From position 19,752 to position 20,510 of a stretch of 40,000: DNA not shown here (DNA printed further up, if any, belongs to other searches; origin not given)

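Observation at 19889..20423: Single-gene cassette encoding a minimal one-HKD PLD-family nuclease-like protein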

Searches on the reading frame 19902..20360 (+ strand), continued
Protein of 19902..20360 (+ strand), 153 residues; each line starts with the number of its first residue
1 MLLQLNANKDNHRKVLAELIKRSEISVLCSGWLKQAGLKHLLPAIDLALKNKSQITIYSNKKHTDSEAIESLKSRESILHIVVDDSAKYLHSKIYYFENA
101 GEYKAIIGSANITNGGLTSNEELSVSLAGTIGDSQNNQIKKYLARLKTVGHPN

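Call 46: search_protein_families(library=pfam, proteins=[P0116, P0117, P0122, P0128, P0130, P0150, P0154, P0123, P0074, P0108], max_evalue=0.001)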
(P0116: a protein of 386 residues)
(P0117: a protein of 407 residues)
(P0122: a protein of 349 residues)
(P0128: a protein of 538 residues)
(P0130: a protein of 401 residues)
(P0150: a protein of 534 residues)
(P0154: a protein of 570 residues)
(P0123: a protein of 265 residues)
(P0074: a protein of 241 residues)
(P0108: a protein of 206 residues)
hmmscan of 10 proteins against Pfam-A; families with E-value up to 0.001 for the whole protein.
P0116 (386 aa): 2 families
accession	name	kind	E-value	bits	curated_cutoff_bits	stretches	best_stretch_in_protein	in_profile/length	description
PF09565.16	RE_NgoFVII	-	1.7e-11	44.2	23.8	1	17-165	9-160/162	NgoFVII restriction endonuclease N-terminal PLD domain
PF13091.12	PLDc_2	-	2.6e-07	31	27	1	18-141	2-117/132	PLD-like domain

P0117 (407 aa): 2 families
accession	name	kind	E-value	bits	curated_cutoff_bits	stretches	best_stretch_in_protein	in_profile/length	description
PF09565.16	RE_NgoFVII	-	5.9e-13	48.9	23.8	1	17-156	9-151/162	NgoFVII restriction endonuclease N-terminal PLD domain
PF13091.12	PLDc_2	-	1e-10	42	27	1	21-150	6-128/132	PLD-like domain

P0122 (349 aa): 2 families
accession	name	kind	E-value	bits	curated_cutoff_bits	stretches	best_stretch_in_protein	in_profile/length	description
PF13091.12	PLDc_2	-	1.2e-07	32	27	1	66-137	59-124/132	PLD-like domain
PF09565.16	RE_NgoFVII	-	1.3e-07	31.5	23.8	1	69-143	72-147/162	NgoFVII restriction endonuclease N-terminal PLD domain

P0128 (538 aa): 3 families
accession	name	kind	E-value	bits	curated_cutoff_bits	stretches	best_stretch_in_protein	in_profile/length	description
PF09565.16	RE_NgoFVII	-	5.8e-06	26.2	23.8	1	83-141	88-150/162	NgoFVII restriction endonuclease N-terminal PLD domain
PF13091.12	PLDc_2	-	1.4e-05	25.4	27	1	66-136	59-127/132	PLD-like domain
PF03457.19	HA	-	2.9e-05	24.7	28.4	0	297-346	5-48/64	Helicase associated domain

P0130 (401 aa): 2 families
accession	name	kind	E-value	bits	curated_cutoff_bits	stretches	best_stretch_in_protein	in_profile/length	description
PF13091.12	PLDc_2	-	1.3e-11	44.9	27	1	24-151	6-126/132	PLD-like domain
PF09565.16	RE_NgoFVII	-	4.1e-11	42.9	23.8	1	19-164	9-156/162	NgoFVII restriction endonuclease N-terminal PLD domain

P0150 (534 aa): 3 families
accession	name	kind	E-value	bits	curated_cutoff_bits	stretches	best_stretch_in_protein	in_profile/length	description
PF09565.16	RE_NgoFVII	-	1.9e-07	31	23.8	1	81-150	86-154/162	NgoFVII restriction endonuclease N-terminal PLD domain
PF13091.12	PLDc_2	-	2e-05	24.8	27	1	66-141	59-128/132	PLD-like domain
PF13090.12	PP_kinase_C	-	0.00094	19.1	25.8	0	89-165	90-163/172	Polyphosphate kinase C-terminal domain 2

P0154 (570 aa): 2 families
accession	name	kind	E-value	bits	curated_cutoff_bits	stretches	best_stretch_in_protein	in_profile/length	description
PF09565.16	RE_NgoFVII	-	2.7e-10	40.2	23.8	1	21-166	9-158/162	NgoFVII restriction endonuclease N-terminal PLD domain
PF13091.12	PLDc_2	-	2.1e-08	34.5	27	1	31-157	12-130/132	PLD-like domain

P0123 (265 aa): 2 families
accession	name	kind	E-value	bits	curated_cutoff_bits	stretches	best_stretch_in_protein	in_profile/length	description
PF13091.12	PLDc_2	-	1.5e-10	41.5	27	1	16-153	1-130/132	PLD-like domain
PF09565.16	RE_NgoFVII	-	3e-06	27.1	23.8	1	17-135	10-132/162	NgoFVII restriction endonuclease N-terminal PLD domain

P0074 (241 aa): 2 families
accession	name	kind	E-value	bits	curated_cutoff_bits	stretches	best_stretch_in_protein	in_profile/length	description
PF13091.12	PLDc_2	-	2.6e-07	31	27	1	60-185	27-117/132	PLD-like domain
PF09565.16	RE_NgoFVII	-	4.2e-07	29.9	23.8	1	127-202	75-148/162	NgoFVII restriction endonuclease N-terminal PLD domain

P0108 (206 aa): 2 families
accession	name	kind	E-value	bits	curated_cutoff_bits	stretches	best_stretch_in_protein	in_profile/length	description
PF13091.12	PLDc_2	-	4.7e-10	39.9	27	1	28-153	9-127/132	PLD-like domain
PF09565.16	RE_NgoFVII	-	1.1e-09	38.2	23.8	1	21-162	9-153/162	NgoFVII restriction endonuclease N-terminal PLD domain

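Call 47: search_protein_families(library=padloc, proteins=[P0116, P0117, P0122, P0128, P0130, P0150, P0154, P0123, P0057, P0108], max_evalue=0.00001)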
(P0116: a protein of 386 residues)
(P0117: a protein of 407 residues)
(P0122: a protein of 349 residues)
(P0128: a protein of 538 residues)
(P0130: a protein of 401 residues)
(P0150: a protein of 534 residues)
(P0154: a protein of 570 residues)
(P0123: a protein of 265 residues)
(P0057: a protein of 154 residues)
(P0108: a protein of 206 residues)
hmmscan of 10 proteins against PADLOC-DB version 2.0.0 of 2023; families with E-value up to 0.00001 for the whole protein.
P0116 (386 aa): 4 families
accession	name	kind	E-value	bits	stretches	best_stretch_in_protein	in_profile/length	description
PDLC03658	mREase_IV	-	8.2e-10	35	1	4-188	31-208/953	Type IV methyl-directed restriction enzyme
PDLC02614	DrmC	-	2.1e-09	35.4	1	16-149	25-145/153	DrmC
PDLC03829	ZacB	-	1.7e-08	31.8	1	103-187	298-383/586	-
PDLC03530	REase_II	-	3.2e-08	31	1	10-200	17-203/350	Type II restriction enzyme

P0117 (407 aa): 4 families
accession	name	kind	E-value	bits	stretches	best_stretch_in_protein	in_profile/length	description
PDLC02614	DrmC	-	3.7e-14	50.8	1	21-147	31-147/153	DrmC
PDLC03829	ZacB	-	3.9e-08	30.6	1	95-195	295-382/586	-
PDLC03922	MkoB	-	9.3e-08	29.8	1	22-135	322-430/610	-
PDLC03530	REase_II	-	1.1e-07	29.2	1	15-144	22-152/350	Type II restriction enzyme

P0122 (349 aa): 3 families
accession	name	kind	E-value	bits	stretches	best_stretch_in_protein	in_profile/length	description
PDLC03829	ZacB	-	6.6e-08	29.9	1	87-188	296-390/586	-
PDLC03658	mREase_IV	-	5.2e-07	25.8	1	2-191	30-218/953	Type IV methyl-directed restriction enzyme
PDLC02704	PbeA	-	1.8e-06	24.7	1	76-190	122-240/682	PbeA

P0128 (538 aa): 3 families
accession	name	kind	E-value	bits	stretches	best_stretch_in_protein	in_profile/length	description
PDLC03658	mREase_IV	-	1.3e-08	31.1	1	4-170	33-199/953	Type IV methyl-directed restriction enzyme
PDLC03530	REase_II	-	4.3e-08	30.5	1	78-227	97-246/350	Type II restriction enzyme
PDLC03829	ZacB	-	1.3e-07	28.9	1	89-192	298-390/586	-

P0130 (401 aa): 6 families
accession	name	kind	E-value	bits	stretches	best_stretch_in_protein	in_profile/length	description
PDLC02614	DrmC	-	1.7e-13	48.6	1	24-142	31-140/153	DrmC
PDLC03922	MkoB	-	2.6e-10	38.2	1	11-145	308-437/610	-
PDLC03829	ZacB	-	2.5e-08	31.3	1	100-197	297-386/586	-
PDLC04553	PDC-M27B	-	1.1e-07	29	1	54-160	62-168/635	-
PDLC03530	REase_II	-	1.7e-07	28.5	1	14-167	19-169/350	Type II restriction enzyme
PDLC02707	PbeA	-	9.3e-07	25.8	1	20-216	53-257/672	PbeA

P0150 (534 aa): 2 families
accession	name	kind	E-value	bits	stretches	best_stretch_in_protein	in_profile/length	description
PDLC03829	ZacB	-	8.7e-07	26.2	1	87-147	296-350/586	-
PDLC03530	REase_II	-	1.6e-06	25.3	1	68-166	85-185/350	Type II restriction enzyme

P0154 (570 aa): 4 families
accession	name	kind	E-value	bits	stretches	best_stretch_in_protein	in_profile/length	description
PDLC03829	ZacB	-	2e-11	41.5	1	100-202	295-385/586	-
PDLC03530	REase_II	-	3e-11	40.9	1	12-211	15-211/350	Type II restriction enzyme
PDLC02614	DrmC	-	1.6e-10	39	1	15-142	20-138/153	DrmC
PDLC03658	mREase_IV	-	5.5e-06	22.4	1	10-176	33-190/953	Type IV methyl-directed restriction enzyme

P0123 (265 aa): 4 families
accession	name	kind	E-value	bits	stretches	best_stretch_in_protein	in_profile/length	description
PDLC02707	PbeA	-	1e-09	35.6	1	86-192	125-231/672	PbeA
PDLC02614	DrmC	-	5e-09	34.1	1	13-137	23-137/153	DrmC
PDLC02704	PbeA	-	2.7e-07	27.5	1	18-197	53-234/682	PbeA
PDLC03829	ZacB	-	2.7e-06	24.5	1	96-172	295-362/586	-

P0057 (154 aa): 3 families
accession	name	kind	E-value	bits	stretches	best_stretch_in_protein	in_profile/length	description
PDLC03829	ZacB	-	9.4e-12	42.6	1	76-139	293-346/586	-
PDLC02614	DrmC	-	4e-08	31.2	1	39-139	47-147/153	DrmC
PDLC02616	DrmC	-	4.1e-06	24.5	1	9-152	79-221/224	DrmC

P0108 (206 aa): 9 families
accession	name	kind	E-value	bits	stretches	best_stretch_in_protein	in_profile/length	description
PDLC02614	DrmC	-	1e-13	49.3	1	21-141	26-138/153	DrmC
PDLC03530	REase_II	-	1.9e-08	31.7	1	19-174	22-171/350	Type II restriction enzyme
PDLC02597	DrmC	-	3.5e-08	31.6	1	22-154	102-228/242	DrmC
PDLC03829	ZacB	-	8e-08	29.6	1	101-157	297-361/586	-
PDLC02595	DrmC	-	1.3e-07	29.6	1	21-140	121-245/269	DrmC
PDLC02616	DrmC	-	1.4e-07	29.4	1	19-160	84-218/224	DrmC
PDLC02611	DrmC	-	1e-06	27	1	24-141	4-116/138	DrmC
PDLC04553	PDC-M27B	-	5.1e-06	23.4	1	84-163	92-170/635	-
PDLC03659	mREase_IV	-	7.9e-06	22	1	25-151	44-172/945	Type IV methyl-directed restriction enzyme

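Call 53: search_dna_similar(query=window:19902-20360:+, collection=plasmids, mode=protein, max_evalue=0.00001, max_rows=25)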
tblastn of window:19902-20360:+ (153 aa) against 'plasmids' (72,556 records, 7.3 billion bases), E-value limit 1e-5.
Records with a match: 9; places in all: 9; records where one place covers at least 80% of the query: 6.
Best place of each record, by identity: <60% 9.
By first word of the organism name: Caballeronia 2; Burkholderia 2; Cupriavidus 1; Vibrio 1; Paraburkholderia 1; Sinorhizobium 1; Sphingomonas 1.
By predicted mobility (MOB-suite, as given by PLSDB): non-mobilizable 5; mobilizable 2; conjugative 2.
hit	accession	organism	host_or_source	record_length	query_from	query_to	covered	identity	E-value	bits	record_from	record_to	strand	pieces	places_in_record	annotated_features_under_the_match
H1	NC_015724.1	Cupriavidus necator N-1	soil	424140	10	147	90%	44.4%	7e-28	114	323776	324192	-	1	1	phospholipase D-like domain-containing protein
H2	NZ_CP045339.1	Vibrio sp. THAF190c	pure culture,Surface of a polyethylene ...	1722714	1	148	97%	36.7%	3e-16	81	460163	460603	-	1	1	none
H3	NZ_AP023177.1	Paraburkholderia largidicola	Physopelta gutta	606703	8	143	89%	37.9%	2e-23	102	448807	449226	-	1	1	phospholipase D-like domain-containing protein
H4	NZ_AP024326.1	Caballeronia sp. NK8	-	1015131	11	143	87%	38.7%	6e-21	95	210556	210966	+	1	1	record has no annotation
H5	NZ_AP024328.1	Caballeronia sp. NK8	-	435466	27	139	74%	38.3%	1e-10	89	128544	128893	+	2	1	none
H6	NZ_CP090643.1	Burkholderia contaminans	sheep,milk,milk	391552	3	127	82%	27.9%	8e-6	51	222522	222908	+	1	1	phospholipase D family protein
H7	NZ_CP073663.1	Burkholderia contaminans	Homo sapiens,blood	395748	3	127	82%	27.9%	8e-6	51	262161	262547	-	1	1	phospholipase D family protein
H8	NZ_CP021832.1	Sinorhizobium meliloti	Medicago truncatula,Single Cell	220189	90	152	41%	41.3%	5e-6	52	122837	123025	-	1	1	phospholipase D family protein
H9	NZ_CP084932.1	Sphingomonas morindae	mixed culture,Noni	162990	90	144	36%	45.5%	4e-7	55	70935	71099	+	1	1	phospholipase D family protein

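Call 54: search_dna_similar(query=window:19902-20360:+, collection=phages, mode=protein, max_evalue=0.001, max_rows=20)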
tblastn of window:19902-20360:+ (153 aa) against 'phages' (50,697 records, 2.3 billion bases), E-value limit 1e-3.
No match.

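Call 55: get_annotated_region(hit=H1, flank=4000)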
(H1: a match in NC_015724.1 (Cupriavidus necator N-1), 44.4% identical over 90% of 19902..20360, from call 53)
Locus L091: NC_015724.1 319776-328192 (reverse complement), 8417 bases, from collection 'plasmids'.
description: Cupriavidus necator N-1 plasmid pBB2, complete sequence
organism: Cupriavidus necator N-1 (NCBI taxid 1042878)
taxonomy: Bacteria; Pseudomonadota; Betaproteobacteria; Burkholderiales; Burkholderiaceae; Cupriavidus; Cupriavidus necator; Cupriavidus necator N-1
host: -; source: soil; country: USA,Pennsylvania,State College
typing (MOB-suite, as given by PLSDB): non-mobilizable; mating-pair formation MPF_T
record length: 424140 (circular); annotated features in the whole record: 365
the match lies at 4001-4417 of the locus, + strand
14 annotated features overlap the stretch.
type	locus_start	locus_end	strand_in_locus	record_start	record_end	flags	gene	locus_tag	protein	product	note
CDS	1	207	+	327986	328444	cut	-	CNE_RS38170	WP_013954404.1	PRTRC system protein E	-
CDS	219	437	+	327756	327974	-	-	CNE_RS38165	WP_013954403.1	PRTRC system protein C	-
CDS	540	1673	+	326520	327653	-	-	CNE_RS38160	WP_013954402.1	PRTRC system protein F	-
CDS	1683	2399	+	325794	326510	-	-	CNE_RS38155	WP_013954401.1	PRTRC system protein B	-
CDS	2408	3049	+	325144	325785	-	-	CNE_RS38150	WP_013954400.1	PRTRC system protein A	-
CDS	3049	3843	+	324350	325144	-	-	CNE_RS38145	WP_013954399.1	PRTRC system ThiF family protein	-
CDS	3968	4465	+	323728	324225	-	-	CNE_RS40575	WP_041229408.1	phospholipase D-like domain-containing protein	-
CDS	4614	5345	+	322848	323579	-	-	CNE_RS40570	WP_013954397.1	hypothetical protein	-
CDS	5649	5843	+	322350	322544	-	-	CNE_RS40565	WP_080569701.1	DUF3085 domain-containing protein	-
CDS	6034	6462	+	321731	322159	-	-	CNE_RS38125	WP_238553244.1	hypothetical protein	-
CDS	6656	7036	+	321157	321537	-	-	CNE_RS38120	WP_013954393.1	hypothetical protein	-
CDS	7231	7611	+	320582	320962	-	-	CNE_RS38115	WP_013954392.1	hypothetical protein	-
CDS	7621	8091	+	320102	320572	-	-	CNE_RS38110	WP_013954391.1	hypothetical protein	-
CDS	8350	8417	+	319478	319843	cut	-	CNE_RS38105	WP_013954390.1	DUF4313 domain-containing protein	-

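Call 56: get_annotated_region(hit=H2, flank=4000)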
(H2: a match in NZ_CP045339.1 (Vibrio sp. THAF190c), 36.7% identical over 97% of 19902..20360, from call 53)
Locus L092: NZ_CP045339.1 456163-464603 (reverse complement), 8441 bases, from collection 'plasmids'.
description: Vibrio sp. THAF190c plasmid pTHAF190c_a, complete sequence
organism: Vibrio sp. THAF190c (NCBI taxid 2587865)
taxonomy: Bacteria; Pseudomonadota; Gammaproteobacteria; Vibrionales; Vibrionaceae; Vibrio; Vibrio sp. THAF190c
host: -; source: pure culture,Surface of a polyethylene microplastic particle present in tank 6 of a marine aquarium ...; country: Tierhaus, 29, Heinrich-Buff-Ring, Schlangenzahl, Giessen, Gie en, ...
typing (MOB-suite, as given by PLSDB): non-mobilizable
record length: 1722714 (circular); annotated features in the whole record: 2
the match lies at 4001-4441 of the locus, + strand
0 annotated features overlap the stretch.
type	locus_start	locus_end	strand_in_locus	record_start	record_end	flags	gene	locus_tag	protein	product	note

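Call 57: get_annotated_region(hit=H3, flank=4000)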
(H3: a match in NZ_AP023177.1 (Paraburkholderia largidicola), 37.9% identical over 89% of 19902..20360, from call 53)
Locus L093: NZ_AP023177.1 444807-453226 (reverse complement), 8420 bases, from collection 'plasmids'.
description: Paraburkholderia sp. PGU16 plasmid PPGU16_p2, complete sequence
organism: Paraburkholderia largidicola (NCBI taxid 2735433)
taxonomy: Bacteria; Pseudomonadota; Betaproteobacteria; Burkholderiales; Burkholderiaceae; Paraburkholderia; Paraburkholderia largidicola
host: -; source: Physopelta gutta; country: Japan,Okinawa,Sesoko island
typing (MOB-suite, as given by PLSDB): non-mobilizable; mating-pair formation MPF_T
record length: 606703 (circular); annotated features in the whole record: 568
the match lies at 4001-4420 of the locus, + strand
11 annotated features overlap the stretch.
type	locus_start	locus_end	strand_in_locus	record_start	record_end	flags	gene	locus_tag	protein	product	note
CDS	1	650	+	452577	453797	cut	-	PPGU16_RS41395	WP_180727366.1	DUF1173 family protein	-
CDS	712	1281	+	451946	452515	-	-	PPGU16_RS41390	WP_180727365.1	hypothetical protein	-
CDS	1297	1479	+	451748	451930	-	-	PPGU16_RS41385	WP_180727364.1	hypothetical protein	-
CDS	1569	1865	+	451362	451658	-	-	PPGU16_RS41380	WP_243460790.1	hypothetical protein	-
CDS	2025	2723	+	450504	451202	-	-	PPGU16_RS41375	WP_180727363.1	DUF5131 family protein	-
CDS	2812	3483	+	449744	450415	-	-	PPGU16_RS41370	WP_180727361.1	Lar family restriction alleviation protein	-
CDS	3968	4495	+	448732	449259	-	-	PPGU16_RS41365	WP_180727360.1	phospholipase D-like domain-containing protein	-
CDS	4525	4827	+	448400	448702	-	-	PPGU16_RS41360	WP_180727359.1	cyclic-phosphate processing receiver domain-containing protein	-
CDS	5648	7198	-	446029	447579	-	-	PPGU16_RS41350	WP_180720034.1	IS66 family transposase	-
CDS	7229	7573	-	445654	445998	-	tnpB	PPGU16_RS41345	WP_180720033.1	IS66 family insertion sequence element accessory protein TnpB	-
CDS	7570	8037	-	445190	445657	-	-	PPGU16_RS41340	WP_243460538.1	transposase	GO:0006313 - DNA transposition [Evidence IEA]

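Call 60: search_protein_families(library=pfam, alignment_id=A3, max_evalue=0.0001)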
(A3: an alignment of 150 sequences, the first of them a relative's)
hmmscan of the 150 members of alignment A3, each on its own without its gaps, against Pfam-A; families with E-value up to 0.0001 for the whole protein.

A. member 1, L001:6404-6745:- (113 aa): 2 families
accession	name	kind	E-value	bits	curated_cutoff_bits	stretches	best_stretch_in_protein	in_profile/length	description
PF13438.11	DUF4113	-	1.4e-19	70.3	24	1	59-111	2-51/51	Domain of unknown function (DUF4113)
PF11799.13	IMS_C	-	3.5e-05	24.6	20.7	0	2-48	65-109/109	impB/mucB/samB family C-terminal domain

B. families by the number of members that match (of 150 scanned): 164 families (the first 25 are shown)
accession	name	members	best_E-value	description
PF13649.12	Methyltransf_25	5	2.8e-21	Methyltransferase domain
PF08241.18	Methyltransf_11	4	1.9e-24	Methyltransferase domain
PF13847.12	Methyltransf_31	4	1.2e-15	Methyltransferase domain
PF20274.4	cREC_REC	3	5.4e-21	Cyclic-phosphate processing Receiver domain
PF01135.25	PCMT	3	5.4e-17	Protein-L-isoaspartate(D-aspartate) O-methyltransferase (PCMT)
PF13489.12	Methyltransf_23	3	6.6e-17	Methyltransferase domain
PF13401.12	AAA_22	3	4.2e-07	AAA domain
PF00580.27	UvrD-helicase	2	5.7e-58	UvrD/REP helicase N-terminal domain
PF07690.21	MFS_1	2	8.1e-40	Major Facilitator Superfamily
PF03466.25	LysR_substrate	2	7.7e-37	LysR substrate binding domain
PF00593.30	TonB_dep_Rec_b-barrel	2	1.1e-34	TonB dependent receptor-like, beta-barrel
PF01936.24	NYN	2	6.3e-31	NYN domain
PF07728.20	AAA_5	2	7.3e-26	AAA domain (dynein-related subfamily)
PF02518.31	HATPase_c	2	3.6e-25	Histidine kinase-, DNA gyrase B-, and HSP90-like ATPase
PF07715.20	Plug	2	7.5e-22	TonB-dependent Receptor Plug Domain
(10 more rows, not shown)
